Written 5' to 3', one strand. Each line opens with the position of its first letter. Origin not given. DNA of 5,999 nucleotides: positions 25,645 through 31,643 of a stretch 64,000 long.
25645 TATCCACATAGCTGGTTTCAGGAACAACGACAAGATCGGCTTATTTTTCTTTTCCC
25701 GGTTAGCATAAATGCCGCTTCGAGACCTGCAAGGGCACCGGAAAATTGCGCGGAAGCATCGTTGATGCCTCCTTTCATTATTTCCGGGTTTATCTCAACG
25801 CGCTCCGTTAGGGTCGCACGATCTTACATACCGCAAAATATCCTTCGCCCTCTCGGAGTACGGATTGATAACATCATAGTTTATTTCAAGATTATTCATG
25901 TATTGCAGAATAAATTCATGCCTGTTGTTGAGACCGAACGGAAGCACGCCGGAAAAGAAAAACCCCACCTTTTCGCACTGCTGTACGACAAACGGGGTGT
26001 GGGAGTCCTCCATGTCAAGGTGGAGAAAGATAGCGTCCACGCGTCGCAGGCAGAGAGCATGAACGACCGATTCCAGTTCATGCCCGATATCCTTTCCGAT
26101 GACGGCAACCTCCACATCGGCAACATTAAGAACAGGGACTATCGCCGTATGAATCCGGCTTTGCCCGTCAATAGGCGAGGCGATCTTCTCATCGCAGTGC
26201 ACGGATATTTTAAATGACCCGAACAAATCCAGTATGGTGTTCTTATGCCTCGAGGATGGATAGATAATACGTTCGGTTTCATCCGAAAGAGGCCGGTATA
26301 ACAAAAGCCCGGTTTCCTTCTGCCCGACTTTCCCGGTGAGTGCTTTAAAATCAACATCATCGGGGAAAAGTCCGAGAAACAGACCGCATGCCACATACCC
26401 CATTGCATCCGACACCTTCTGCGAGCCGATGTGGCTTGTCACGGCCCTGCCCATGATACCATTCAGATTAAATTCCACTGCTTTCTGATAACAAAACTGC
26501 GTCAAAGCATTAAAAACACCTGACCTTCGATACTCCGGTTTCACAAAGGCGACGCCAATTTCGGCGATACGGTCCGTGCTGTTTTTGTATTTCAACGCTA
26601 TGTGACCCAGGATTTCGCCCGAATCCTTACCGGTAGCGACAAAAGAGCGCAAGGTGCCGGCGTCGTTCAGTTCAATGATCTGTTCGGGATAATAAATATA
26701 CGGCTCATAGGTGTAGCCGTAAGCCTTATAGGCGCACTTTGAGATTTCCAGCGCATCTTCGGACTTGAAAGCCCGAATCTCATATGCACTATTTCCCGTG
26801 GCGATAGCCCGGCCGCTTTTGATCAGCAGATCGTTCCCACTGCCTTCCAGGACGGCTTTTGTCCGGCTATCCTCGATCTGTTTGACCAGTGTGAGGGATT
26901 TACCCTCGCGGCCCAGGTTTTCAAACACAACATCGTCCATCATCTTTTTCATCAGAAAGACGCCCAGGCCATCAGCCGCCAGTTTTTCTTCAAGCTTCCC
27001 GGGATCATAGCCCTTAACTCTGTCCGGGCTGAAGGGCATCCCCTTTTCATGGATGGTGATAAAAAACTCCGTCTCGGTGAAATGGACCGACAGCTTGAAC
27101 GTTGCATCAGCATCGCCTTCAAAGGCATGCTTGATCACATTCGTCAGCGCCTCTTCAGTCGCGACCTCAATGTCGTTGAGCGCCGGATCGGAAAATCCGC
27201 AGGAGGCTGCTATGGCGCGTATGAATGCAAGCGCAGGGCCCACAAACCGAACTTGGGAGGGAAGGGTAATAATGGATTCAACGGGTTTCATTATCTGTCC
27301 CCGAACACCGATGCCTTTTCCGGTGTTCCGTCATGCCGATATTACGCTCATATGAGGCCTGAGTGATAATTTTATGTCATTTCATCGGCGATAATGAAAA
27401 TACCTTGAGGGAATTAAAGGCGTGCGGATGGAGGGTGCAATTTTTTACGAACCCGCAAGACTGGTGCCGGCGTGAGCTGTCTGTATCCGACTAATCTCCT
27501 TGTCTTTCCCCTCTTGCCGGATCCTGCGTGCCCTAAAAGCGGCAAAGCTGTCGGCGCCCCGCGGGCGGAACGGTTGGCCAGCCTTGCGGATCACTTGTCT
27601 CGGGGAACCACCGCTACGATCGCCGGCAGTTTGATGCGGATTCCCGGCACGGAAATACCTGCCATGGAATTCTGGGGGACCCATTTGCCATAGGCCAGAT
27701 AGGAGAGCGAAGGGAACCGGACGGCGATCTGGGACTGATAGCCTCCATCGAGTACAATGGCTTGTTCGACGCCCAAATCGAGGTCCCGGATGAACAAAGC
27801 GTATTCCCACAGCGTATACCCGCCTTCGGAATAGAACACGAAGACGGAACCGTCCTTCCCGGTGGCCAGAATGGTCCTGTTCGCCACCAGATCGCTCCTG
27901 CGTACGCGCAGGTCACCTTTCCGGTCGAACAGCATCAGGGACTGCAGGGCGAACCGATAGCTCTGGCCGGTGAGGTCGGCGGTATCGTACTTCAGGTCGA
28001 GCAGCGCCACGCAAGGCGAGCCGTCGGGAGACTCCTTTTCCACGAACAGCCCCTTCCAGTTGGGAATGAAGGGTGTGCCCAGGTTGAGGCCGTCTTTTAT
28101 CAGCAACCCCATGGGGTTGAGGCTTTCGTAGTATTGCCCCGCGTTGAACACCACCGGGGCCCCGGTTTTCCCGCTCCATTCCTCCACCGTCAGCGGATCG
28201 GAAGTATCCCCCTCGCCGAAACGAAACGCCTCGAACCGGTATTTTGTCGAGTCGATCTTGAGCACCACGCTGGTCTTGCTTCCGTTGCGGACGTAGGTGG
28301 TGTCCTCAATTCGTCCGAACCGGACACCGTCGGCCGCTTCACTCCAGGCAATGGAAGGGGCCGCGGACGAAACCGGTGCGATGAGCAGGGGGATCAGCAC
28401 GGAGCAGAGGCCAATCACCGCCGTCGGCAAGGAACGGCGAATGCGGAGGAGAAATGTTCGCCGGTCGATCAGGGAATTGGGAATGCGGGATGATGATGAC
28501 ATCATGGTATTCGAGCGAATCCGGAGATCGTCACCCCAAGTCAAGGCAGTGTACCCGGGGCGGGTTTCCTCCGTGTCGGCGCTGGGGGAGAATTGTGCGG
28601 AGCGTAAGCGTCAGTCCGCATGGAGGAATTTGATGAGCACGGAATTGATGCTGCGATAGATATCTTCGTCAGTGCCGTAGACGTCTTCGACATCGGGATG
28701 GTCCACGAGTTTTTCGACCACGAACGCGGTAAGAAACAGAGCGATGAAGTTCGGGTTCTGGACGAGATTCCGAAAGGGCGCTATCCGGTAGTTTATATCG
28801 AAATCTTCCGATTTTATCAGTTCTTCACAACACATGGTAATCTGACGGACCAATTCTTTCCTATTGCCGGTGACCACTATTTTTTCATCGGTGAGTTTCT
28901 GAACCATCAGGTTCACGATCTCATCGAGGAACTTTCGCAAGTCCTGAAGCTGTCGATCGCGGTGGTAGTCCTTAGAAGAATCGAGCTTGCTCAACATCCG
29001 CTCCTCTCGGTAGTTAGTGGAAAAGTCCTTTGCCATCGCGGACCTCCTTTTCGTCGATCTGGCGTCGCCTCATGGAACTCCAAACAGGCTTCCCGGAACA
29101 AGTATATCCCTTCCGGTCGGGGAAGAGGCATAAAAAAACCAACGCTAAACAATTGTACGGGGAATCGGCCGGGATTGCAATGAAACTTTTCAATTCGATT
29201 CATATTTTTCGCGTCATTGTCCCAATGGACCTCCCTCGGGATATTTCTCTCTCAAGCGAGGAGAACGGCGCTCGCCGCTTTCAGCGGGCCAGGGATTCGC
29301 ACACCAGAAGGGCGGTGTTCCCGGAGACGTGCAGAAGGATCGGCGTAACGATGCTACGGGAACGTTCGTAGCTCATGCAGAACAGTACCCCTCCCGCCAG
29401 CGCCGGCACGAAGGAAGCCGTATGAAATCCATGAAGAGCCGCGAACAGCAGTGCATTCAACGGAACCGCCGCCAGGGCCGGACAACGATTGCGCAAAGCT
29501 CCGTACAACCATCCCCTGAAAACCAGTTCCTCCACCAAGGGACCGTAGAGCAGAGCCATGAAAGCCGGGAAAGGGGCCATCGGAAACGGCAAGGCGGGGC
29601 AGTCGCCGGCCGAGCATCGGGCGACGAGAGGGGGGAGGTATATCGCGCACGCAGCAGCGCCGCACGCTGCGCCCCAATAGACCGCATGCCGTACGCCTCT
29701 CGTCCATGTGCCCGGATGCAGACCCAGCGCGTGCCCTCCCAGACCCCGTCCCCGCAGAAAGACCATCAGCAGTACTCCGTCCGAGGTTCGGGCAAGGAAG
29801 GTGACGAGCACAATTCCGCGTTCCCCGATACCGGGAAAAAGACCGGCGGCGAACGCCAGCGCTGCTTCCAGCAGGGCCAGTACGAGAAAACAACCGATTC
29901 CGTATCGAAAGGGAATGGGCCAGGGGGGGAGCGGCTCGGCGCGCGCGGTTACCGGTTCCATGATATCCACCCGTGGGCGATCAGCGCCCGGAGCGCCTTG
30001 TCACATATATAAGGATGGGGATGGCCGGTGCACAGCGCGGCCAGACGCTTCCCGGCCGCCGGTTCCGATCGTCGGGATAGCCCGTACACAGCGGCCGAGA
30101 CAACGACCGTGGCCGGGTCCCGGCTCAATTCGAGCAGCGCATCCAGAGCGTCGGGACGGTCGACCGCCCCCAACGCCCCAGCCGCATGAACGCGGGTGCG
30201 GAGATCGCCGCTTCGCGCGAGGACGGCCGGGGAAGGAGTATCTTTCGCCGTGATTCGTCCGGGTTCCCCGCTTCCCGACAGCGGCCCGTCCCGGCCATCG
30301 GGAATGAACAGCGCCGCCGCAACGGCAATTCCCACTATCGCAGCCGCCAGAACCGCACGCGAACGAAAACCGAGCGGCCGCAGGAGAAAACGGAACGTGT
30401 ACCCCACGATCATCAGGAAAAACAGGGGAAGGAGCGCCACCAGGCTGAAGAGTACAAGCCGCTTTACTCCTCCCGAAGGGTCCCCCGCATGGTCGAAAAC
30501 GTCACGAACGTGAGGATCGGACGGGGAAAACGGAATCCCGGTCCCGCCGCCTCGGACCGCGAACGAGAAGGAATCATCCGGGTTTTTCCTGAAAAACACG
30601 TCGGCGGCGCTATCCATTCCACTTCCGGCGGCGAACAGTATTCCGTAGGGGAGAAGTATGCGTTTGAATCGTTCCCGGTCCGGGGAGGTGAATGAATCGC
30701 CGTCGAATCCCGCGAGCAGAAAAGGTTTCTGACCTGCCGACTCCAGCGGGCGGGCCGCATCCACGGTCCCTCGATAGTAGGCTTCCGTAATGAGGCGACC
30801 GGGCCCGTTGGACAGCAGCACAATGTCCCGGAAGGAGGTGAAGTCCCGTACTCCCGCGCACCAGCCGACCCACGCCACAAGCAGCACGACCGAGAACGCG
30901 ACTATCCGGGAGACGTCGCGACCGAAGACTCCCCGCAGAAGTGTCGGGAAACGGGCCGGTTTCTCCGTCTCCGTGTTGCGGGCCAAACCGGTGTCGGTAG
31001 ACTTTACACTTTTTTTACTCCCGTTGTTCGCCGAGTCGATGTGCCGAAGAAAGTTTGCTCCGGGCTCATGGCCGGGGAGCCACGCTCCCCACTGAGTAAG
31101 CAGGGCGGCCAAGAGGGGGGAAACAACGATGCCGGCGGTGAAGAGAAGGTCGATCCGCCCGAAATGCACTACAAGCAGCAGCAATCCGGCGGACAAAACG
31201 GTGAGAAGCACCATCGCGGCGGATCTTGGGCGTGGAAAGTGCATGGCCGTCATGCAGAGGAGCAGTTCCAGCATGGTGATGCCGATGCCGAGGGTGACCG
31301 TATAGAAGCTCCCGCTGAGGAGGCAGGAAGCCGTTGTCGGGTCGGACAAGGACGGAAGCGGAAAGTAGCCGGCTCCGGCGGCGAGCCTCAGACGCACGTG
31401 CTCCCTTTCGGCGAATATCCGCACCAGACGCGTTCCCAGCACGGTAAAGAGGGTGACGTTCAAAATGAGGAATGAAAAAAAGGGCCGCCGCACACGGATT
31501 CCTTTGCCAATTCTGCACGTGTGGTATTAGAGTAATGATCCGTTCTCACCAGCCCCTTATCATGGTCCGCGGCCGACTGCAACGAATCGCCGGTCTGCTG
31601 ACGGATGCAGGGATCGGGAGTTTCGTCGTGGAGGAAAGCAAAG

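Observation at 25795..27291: RsbW-type HATPase + GNAT acetyltransferase + unknown C-terminal domain in one 498-aa protein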

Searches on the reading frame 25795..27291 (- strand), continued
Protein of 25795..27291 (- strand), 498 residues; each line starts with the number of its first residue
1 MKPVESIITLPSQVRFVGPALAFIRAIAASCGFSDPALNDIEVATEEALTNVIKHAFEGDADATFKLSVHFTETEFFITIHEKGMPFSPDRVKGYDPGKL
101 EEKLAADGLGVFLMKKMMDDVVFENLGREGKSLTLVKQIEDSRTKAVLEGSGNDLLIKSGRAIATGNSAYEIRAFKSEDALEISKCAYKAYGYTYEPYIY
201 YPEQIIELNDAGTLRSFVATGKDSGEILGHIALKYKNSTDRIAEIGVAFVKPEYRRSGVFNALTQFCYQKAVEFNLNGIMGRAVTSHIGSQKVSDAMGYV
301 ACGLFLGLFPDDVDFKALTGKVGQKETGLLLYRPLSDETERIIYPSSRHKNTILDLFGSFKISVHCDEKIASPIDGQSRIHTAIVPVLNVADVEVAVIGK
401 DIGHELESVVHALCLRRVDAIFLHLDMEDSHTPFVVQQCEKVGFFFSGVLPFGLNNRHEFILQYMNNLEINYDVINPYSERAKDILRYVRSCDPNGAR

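Call 80: search_protein_families(library=pfam, proteins=[L008:2886-3749:+, L008:3742-4344:+, L008:4542-4985:+, L008:4982-6007:+, L008:5973-7910:+, L008:11748-12764:+, L008:12783-13742:+, L008:14536-14928:+, L008:14930-15235:+, L087:10001-11755:+], max_evalue=0.01)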
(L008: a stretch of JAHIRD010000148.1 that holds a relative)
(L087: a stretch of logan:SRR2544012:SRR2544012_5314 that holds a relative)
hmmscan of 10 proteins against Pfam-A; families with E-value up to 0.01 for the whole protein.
L008:2886-3749:+ (287 aa): 2 families
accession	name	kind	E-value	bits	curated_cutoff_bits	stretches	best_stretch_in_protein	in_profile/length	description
PF00941.27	FAD_binding_5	-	5.8e-45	153.6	27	1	3-170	4-169/170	FAD binding domain in molybdopterin dehydrogenase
PF03450.22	CO_deh_flav_C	-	6e-23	81.4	25.5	1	183-278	6-100/102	CO dehydrogenase flavoprotein C-terminal domain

L008:3742-4344:+ (200 aa): 5 families
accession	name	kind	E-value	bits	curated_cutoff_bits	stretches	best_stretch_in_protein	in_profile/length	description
PF12804.13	NTP_transf_3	-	3.6e-32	112.2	27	1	7-162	1-156/160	MobA-like NTP transferase domain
PF01128.25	IspD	-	2.8e-08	34.2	27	1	5-120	1-117/221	2-C-methyl-D-erythritol 4-phosphate cytidylyltransferase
PF00483.29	NTP_transferase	-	5.1e-05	23.4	21.2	1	7-116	2-121/245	Nucleotidyl transferase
PF01983.22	CofC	-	0.0009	18.9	22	1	45-188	44-180/217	Guanylyl transferase CofC like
PF02348.25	CTP_transf_3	-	0.0091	16.3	22.6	0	8-121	3-115/217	Cytidylyltransferase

L008:4542-4985:+ (147 aa): 1 family
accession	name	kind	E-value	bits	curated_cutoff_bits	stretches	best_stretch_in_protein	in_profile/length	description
PF13581.12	HATPase_c_2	-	9.5e-27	94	27.4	1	10-138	1-126/127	Histidine kinase-like ATPase domain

L008:4982-6007:+ (341 aa): 1 family
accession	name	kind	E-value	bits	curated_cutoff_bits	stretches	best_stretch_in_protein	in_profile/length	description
PF09084.16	NMT1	-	1.7e-37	129.8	20.5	1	54-263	2-216/216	NMT1/THI5 like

L008:5973-7910:+ (645 aa): 6 families
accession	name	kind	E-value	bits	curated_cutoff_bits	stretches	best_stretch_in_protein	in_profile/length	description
PF07228.17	SpoIIE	-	1.1e-50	172.8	25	1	452-642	1-191/192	Stage II sporulation protein E (SpoIIE)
PF22673.2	MCP-like_PDC_1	-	5.3e-22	78.8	27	1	93-209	2-113/113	Methyl-accepting chemotaxis protein-like, first PDC sensor domain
PF02743.24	dCache_1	-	9.4e-21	74.9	45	1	117-299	65-240/240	Cache domain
PF00672.30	HAMP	-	9.8e-13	48.7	25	1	333-385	1-52/53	HAMP domain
PF17201.10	Cache_3-Cache_2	-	4.1e-06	26.7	27.7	1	204-312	188-296/299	Cache 3/Cache 2 fusion domain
PF08269.17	dCache_2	-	6.8e-06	25.9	26.5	1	209-277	196-264/298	Cache domain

L008:11748-12764:+ (338 aa): 2 families
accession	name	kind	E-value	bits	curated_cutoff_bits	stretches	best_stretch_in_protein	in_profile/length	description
PF04909.20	Amidohydro_2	-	1.4e-13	51.7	26.4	1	107-333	67-288/289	Amidohydrolase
PF01026.27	TatD_DNase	-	0.0013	18.7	27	1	35-197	1-130/253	TatD related DNase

L008:12783-13742:+ (319 aa): 1 family
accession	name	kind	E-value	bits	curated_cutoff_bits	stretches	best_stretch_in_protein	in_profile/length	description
PF13449.12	Phytase-like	-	0.003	17.9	27.6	1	47-306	5-283/284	Esterase-like activity of phytase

L008:14536-14928:+ (130 aa): 1 family
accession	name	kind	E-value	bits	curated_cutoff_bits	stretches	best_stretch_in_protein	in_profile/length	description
PF00005.33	ABC_tran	-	1.1e-13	52.4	25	1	9-93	53-127/137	ABC transporter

L008:14930-15235:+ (101 aa): 2 families
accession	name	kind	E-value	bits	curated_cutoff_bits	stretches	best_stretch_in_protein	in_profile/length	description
PF01740.26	STAS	-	6.1e-15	55.3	22.6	1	3-99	2-99/106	STAS domain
PF13466.11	STAS_2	-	1e-11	45.2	29.2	1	14-93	1-79/80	STAS domain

L087:10001-11755:+ (584 aa): 1 family
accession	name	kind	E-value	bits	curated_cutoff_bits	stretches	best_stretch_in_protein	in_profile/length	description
PF03577.20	Peptidase_C69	-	1.7e-61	208.9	23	2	144-477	102-400/402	Peptidase family C69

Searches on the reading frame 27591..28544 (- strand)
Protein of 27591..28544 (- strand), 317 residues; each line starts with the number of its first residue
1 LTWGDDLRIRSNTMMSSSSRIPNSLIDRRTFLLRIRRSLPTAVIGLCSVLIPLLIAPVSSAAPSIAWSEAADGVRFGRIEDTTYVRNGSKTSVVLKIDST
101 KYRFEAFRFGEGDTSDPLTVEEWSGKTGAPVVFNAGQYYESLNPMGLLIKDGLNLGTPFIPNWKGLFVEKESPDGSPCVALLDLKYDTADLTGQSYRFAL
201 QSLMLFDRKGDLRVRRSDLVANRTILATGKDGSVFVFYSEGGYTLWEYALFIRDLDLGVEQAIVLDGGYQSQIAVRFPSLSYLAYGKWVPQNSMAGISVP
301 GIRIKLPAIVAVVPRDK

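Call 3: search_protein_families(library=pfam, proteins=[window:27591-28544:-], max_evalue=1)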
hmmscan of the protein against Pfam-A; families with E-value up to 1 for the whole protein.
window:27591-28544:- (317 aa): 1 family
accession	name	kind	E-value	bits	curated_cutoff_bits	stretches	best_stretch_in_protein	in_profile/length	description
PF09992.14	NAGPA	-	2.5e-10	41.3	25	1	129-275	3-146/169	Phosphodiester glycosidase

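Call 4: search_protein_families(library=ncbifam, proteins=[window:27591-28544:-], max_evalue=1)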
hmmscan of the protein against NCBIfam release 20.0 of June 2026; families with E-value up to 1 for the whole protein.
window:27591-28544:- (317 aa): 1 family
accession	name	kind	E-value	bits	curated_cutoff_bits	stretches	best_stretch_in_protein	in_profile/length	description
NF003141.0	PRK04056.1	equivalog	0.12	12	161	1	89-132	109-150/181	septum formation inhibitor Maf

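Call 14: search_protein_families(library=padloc, proteins=[window:27591-28544:-], max_evalue=1)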
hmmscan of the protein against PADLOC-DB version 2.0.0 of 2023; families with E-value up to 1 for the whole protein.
window:27591-28544:- (317 aa): 0 families

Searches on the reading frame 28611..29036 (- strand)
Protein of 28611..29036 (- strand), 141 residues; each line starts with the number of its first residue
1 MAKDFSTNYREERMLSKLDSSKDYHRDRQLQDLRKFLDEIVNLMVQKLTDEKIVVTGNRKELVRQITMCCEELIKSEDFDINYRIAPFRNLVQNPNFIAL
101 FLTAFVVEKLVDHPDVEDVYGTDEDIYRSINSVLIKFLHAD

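Call 3: search_protein_families(library=pfam, proteins=[window:28611-29036:-], max_evalue=1)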
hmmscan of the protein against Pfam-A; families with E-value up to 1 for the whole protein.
window:28611-29036:- (141 aa): 1 family
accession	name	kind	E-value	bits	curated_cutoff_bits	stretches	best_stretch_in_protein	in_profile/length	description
PF11502.13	BCL9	-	0.15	12.4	25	1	25-35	9-19/39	B-cell lymphoma 9 protein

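Call 4: search_protein_families(library=ncbifam, proteins=[window:28611-29036:-], max_evalue=1)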
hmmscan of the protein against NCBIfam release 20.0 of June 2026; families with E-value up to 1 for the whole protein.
window:28611-29036:- (141 aa): 0 families

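Call 14: search_protein_families(library=padloc, proteins=[window:28611-29036:-], max_evalue=1)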
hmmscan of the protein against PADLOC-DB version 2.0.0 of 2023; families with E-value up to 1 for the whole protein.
window:28611-29036:- (141 aa): 0 families

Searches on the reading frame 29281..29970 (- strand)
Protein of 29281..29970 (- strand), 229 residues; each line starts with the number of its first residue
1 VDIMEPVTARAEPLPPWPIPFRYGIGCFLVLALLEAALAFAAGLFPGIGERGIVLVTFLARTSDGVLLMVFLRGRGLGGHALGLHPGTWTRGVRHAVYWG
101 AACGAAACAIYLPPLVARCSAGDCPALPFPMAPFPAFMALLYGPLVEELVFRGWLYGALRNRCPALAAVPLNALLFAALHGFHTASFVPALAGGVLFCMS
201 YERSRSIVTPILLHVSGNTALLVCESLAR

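Call 76: search_protein_families(library=pfam, proteins=[window:29281-29970:-], max_evalue=0.001)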
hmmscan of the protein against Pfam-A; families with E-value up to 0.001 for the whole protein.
window:29281-29970:- (229 aa): 1 family
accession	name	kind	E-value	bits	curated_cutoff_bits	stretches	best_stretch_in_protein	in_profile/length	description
PF02517.21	Rce1-like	-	8.8e-20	71.2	22.4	1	134-219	6-92/93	Type II CAAX prenyl endopeptidase Rce1-like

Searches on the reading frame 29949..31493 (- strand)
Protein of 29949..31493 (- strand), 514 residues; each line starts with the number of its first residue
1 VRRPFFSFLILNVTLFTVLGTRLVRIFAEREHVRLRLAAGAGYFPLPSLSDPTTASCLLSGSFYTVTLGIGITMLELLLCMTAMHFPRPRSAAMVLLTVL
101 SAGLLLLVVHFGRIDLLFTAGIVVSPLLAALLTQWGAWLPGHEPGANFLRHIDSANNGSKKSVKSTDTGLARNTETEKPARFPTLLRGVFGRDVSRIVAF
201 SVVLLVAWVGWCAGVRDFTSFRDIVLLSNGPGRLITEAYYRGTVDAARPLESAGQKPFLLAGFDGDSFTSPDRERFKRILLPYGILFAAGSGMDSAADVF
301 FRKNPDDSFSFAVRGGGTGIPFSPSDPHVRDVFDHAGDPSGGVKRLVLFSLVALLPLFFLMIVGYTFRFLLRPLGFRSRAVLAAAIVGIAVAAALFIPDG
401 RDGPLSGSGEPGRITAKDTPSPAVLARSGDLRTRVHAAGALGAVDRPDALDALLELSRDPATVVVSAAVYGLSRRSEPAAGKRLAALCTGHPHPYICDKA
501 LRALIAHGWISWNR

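Call 76: search_protein_families(library=pfam, proteins=[window:29949-31493:-], max_evalue=0.001)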
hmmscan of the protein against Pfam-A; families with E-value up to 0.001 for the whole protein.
window:29949-31493:- (514 aa): 1 family
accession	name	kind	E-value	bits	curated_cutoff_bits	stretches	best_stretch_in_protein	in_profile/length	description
PF13646.12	HEAT_2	-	1.2e-08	35.6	27.7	1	425-504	8-87/88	HEAT repeats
